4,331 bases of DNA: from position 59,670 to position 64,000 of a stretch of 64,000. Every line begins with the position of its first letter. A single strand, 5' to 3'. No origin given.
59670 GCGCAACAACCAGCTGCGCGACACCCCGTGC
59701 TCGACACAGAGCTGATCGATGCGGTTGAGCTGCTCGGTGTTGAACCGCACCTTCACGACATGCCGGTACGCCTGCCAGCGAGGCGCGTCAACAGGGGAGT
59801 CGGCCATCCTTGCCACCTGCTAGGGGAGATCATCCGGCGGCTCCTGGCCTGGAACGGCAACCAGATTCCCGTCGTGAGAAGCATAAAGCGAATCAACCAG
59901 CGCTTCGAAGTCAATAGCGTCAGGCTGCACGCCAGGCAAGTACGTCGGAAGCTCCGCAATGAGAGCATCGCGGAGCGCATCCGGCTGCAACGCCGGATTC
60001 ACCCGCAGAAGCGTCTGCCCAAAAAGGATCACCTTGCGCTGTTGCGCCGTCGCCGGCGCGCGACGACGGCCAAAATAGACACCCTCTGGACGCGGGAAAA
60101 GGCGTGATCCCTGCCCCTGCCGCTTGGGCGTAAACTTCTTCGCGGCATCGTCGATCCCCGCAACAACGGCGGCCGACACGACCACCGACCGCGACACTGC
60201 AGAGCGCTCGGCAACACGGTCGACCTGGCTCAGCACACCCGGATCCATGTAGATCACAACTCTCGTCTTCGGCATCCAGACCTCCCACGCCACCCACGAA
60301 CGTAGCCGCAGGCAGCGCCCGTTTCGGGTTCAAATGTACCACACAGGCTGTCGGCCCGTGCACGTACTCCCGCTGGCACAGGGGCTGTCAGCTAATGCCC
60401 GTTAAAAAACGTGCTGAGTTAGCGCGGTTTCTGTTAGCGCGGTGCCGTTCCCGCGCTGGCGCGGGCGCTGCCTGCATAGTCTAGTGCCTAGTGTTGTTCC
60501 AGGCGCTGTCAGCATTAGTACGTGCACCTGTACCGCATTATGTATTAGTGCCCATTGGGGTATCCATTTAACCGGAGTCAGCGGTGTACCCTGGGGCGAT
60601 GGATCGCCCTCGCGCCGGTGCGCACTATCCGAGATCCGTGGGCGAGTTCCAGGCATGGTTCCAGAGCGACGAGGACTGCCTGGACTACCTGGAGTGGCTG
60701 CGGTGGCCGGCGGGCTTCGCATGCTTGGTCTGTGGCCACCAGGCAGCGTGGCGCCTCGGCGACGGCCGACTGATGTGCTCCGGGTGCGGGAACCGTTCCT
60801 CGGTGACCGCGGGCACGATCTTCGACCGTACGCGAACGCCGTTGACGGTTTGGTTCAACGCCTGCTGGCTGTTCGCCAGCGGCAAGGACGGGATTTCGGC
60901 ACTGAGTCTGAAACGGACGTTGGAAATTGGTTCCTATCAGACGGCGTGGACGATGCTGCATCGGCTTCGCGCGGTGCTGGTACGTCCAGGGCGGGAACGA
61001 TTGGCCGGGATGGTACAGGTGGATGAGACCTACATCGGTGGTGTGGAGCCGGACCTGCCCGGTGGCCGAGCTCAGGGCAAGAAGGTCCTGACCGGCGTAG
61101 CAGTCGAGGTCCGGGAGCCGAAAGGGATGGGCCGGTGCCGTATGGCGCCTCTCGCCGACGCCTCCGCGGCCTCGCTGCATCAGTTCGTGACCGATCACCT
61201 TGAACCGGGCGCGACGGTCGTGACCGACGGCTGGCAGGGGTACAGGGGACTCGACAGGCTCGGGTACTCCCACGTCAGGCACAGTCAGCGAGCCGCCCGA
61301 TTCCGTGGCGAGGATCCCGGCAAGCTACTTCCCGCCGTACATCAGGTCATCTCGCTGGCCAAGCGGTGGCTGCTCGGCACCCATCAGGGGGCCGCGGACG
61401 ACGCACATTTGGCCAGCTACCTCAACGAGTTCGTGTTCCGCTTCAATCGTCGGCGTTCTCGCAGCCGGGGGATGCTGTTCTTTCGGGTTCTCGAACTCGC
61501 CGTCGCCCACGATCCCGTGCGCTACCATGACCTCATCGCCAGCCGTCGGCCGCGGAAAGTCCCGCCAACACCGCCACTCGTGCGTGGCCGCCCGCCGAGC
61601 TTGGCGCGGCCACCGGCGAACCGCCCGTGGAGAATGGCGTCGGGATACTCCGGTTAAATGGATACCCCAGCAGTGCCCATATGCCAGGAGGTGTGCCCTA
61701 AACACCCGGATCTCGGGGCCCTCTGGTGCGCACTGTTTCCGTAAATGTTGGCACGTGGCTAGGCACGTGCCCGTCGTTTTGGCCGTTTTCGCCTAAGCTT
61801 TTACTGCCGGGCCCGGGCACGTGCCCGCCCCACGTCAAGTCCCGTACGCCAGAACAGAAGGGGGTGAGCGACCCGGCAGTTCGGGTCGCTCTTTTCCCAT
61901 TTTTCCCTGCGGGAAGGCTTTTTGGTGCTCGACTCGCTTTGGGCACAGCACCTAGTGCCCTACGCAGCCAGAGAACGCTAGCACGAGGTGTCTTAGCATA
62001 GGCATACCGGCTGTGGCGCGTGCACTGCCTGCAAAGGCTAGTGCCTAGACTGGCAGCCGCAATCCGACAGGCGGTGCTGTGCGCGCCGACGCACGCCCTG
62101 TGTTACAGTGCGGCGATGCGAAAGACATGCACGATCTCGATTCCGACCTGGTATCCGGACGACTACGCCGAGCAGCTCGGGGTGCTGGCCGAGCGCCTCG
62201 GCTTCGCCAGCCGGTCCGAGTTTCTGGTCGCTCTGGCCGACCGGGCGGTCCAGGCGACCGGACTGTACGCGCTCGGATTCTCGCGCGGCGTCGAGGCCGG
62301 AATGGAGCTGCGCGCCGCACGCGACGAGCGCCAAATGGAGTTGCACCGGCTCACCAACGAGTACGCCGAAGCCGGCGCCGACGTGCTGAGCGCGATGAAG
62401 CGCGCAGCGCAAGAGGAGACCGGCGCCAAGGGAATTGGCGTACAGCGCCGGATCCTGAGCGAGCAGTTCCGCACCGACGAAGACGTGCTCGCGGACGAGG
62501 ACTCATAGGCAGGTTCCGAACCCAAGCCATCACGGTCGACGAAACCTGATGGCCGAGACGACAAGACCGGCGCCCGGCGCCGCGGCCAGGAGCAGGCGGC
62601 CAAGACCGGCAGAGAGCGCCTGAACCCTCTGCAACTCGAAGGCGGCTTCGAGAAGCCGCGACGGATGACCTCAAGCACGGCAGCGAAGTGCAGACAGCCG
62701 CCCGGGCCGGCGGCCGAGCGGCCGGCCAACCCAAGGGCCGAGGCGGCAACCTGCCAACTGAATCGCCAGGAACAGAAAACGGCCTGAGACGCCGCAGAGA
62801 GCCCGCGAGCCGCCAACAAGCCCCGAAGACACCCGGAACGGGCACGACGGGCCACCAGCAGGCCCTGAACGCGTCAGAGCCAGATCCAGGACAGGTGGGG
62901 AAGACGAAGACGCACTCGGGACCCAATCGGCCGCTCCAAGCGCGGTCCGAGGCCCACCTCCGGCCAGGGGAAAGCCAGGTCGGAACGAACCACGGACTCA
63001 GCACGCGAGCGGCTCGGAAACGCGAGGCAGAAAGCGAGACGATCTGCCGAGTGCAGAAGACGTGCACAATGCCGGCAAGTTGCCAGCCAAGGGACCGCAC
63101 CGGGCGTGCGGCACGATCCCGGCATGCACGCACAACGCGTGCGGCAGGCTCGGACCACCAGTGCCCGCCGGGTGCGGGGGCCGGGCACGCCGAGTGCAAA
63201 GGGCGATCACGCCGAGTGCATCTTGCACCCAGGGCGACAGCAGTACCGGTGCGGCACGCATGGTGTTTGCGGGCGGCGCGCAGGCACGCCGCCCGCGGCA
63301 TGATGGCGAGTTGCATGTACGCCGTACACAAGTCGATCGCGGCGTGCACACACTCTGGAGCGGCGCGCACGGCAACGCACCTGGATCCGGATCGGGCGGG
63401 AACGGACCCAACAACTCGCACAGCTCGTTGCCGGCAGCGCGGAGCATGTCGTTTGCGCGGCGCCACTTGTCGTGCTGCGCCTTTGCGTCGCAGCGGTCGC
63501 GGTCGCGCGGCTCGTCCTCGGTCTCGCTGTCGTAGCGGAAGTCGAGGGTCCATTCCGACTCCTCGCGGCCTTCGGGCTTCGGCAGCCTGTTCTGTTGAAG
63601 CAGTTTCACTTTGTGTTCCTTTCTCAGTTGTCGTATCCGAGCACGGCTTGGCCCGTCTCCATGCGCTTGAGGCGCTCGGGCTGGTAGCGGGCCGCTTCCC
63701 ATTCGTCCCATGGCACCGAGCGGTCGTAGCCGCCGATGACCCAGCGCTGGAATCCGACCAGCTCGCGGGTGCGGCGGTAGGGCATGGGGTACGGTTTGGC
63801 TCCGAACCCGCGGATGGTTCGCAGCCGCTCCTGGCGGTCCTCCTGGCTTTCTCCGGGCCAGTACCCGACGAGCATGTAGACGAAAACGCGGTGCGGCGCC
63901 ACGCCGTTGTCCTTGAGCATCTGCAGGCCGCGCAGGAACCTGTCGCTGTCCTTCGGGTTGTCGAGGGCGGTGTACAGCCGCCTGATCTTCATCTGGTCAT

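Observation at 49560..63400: Family of long, strongly T-depleted (A+C-rich) non-coding segments in one strand orientation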

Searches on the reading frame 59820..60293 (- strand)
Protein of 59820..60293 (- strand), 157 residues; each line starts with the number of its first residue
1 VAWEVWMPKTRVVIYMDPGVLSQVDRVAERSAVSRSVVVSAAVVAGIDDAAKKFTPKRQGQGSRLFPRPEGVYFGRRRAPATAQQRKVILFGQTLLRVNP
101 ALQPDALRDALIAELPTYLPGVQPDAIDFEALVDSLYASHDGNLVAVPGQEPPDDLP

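Call 36: search_protein_families(library=pfam, proteins=[window:59820-60293:-], max_evalue=0.01)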
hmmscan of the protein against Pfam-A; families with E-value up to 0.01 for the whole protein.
window:59820-60293:- (157 aa): 0 families

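Call 38: find_encoding_contigs(protein=window:59820-60275:-, flank=10000, max_places=10)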
Protein window:59820-60275:- (151 aa): 2 contigs read that carry it; 2 places shown.
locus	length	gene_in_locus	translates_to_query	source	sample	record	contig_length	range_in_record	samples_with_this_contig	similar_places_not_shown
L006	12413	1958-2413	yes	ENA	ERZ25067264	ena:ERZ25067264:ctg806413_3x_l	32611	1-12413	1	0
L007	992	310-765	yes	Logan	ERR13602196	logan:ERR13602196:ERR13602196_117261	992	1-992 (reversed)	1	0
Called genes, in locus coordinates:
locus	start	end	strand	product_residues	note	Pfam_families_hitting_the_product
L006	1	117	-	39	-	?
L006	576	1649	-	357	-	PF12760:Zn_ribbon_IS1595, PF12762:DDE_Tnp_IS1595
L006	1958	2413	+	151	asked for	-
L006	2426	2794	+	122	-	-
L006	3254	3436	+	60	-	-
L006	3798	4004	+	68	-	-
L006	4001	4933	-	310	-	-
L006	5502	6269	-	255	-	-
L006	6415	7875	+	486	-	PF01609:DDE_Tnp_1 (weak), PF02281:Dimer_Tnp_Tn5 (weak)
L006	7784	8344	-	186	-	-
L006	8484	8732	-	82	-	-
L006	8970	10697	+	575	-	PF27155:Y4rL_C (weak), PF00665:rve (weak), PF22483:Mu-transpos_C_2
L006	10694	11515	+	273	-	PF01695:IstB_IS21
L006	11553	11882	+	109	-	-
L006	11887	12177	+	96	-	-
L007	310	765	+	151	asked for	-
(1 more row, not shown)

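Call 67: search_protein_families(library=pfam, proteins=[window:59820-60275:-], max_evalue=1)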
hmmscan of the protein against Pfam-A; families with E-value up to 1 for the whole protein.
window:59820-60275:- (151 aa): 0 families

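Call 107: search_protein_families(library=phrogs, proteins=[window:59820-60275:-], max_evalue=0.001)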
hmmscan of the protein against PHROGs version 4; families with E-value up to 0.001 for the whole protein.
window:59820-60275:- (151 aa): 0 families

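Call 108: search_protein_families(library=ncbifam, proteins=[window:59820-60275:-], max_evalue=0.001)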
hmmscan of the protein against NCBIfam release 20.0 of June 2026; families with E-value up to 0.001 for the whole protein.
window:59820-60275:- (151 aa): 0 families

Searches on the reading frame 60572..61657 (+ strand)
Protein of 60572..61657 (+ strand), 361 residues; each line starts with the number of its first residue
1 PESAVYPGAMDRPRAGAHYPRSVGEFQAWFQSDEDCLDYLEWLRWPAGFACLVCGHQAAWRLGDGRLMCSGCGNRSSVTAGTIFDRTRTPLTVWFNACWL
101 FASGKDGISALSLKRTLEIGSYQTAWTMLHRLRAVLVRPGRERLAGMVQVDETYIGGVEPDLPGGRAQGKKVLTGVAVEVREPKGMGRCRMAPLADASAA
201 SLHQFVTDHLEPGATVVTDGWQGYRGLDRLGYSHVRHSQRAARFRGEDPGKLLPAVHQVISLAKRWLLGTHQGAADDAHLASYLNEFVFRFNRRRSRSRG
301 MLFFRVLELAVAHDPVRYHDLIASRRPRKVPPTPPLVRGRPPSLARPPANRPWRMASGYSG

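Call 14: search_protein_families(library=pfam, proteins=[window:60572-61657:+], max_evalue=0.01)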
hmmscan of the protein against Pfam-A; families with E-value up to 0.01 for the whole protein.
window:60572-61657:+ (361 aa): 2 families
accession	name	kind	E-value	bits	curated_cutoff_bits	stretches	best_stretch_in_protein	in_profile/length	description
PF12762.13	DDE_Tnp_IS1595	-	4.8e-28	98.5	27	1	143-292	1-153/153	ISXO2-like transposase domain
PF12760.12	Zn_ribbon_IS1595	-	1.2e-10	41.6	25.4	1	32-74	2-45/46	Transposase zinc-ribbon domain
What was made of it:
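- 60306..61690 (+): IS1595-family insertion between the divergent RHH genes. It has no strand skew. Pfam DDE_Tnp_IS1595 E 5e-28 (call 14).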

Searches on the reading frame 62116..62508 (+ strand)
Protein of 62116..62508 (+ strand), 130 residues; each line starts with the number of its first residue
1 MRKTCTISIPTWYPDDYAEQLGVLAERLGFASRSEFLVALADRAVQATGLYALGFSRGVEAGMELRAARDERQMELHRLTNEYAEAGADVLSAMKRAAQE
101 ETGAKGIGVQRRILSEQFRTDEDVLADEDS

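Call 24: find_encoding_contigs(protein=window:62116-62508:+, flank=10000, max_places=10)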
Protein window:62116-62508:+ (130 aa): 1 contig read that carries it; 1 place shown.
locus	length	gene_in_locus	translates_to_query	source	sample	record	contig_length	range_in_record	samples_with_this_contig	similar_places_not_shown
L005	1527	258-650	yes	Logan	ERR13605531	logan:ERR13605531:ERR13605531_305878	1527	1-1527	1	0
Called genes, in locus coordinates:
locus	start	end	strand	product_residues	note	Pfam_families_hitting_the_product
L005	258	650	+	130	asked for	-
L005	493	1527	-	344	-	?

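Call 67: search_protein_families(library=pfam, proteins=[window:62116-62508:+], max_evalue=1)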
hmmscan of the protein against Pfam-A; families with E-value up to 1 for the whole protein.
window:62116-62508:+ (130 aa): 2 families
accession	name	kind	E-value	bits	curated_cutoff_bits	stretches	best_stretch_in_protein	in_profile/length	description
PF01402.27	RHH_1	-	0.0076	16.6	20.5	1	14-37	7-29/39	Ribbon-helix-helix protein, copG family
PF07878.17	RHH_5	-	0.11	12.7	26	1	14-47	9-41/43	CopG-like RHH_1 or ribbon-helix-helix domain, RHH_5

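Call 107: search_protein_families(library=phrogs, proteins=[window:62116-62508:+], max_evalue=0.001)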
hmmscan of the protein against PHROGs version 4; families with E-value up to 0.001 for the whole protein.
window:62116-62508:+ (130 aa): 0 families

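Call 108: search_protein_families(library=ncbifam, proteins=[window:62116-62508:+], max_evalue=0.001)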
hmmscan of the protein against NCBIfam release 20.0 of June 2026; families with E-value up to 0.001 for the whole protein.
window:62116-62508:+ (130 aa): 0 families

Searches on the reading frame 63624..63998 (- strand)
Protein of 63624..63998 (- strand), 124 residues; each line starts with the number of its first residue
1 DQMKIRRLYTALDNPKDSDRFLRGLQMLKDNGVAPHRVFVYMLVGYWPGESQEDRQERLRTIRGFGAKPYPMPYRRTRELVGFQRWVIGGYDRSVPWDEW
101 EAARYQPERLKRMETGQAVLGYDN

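Call 15: search_protein_families(library=pfam, proteins=[window:63624-63998:-], max_evalue=0.01)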
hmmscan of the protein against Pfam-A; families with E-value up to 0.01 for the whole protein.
window:63624-63998:- (124 aa): 0 families

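Call 107: search_protein_families(library=phrogs, proteins=[window:63624-63992:-], max_evalue=0.001)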
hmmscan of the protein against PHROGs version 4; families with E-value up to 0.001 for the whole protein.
window:63624-63992:- (122 aa): 1 family
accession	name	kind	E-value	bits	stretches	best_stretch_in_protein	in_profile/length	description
phrog_9298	-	other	0.00014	22.3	1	1-76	189-261/305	radical SAM domain protein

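Call 108: search_protein_families(library=ncbifam, proteins=[window:63624-63992:-], max_evalue=0.001)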
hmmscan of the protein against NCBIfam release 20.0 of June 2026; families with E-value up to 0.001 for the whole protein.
window:63624-63992:- (122 aa): 0 families
